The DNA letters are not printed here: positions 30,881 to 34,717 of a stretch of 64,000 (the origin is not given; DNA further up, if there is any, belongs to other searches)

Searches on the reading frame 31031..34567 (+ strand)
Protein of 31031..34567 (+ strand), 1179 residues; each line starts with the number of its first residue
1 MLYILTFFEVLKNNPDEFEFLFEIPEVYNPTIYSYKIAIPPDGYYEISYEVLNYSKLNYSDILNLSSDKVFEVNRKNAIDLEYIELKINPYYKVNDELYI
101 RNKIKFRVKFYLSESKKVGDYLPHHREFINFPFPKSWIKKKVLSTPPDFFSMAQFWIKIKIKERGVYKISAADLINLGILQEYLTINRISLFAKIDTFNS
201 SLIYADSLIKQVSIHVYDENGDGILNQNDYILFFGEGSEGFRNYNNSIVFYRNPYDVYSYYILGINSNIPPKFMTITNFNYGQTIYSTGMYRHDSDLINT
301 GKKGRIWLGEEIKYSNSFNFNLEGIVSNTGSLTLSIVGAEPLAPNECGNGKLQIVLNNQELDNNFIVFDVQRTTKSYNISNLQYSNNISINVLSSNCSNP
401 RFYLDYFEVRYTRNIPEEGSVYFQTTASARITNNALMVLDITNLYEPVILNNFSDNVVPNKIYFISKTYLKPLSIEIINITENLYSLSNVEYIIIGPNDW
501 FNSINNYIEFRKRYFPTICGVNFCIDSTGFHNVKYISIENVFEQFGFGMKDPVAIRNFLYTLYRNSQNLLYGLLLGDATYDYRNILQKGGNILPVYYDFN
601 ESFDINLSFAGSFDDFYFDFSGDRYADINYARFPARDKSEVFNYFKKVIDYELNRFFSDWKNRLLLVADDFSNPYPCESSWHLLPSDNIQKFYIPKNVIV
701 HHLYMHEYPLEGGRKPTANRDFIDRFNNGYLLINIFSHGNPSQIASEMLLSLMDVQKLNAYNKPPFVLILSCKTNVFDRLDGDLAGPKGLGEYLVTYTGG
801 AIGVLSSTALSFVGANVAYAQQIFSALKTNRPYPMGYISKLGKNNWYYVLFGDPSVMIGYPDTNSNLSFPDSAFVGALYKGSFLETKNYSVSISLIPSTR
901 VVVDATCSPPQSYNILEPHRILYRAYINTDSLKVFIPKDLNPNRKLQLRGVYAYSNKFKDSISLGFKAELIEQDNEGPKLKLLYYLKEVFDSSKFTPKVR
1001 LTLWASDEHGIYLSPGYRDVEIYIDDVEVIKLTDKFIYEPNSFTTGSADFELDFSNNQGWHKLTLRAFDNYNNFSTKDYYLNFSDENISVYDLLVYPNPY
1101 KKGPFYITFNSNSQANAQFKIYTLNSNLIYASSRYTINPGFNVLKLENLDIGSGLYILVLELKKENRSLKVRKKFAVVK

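Call 112: search_protein_families(library=pfam, proteins=[window:31031-34567:+], max_evalue=0.001)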
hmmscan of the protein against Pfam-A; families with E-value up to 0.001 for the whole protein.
window:31031-34567:+ (1179 aa): 1 family
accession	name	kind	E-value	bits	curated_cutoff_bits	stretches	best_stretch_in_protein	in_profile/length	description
PF01364.23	Peptidase_C25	-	9.3e-56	190.1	23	1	492-857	1-373/374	Peptidase family C25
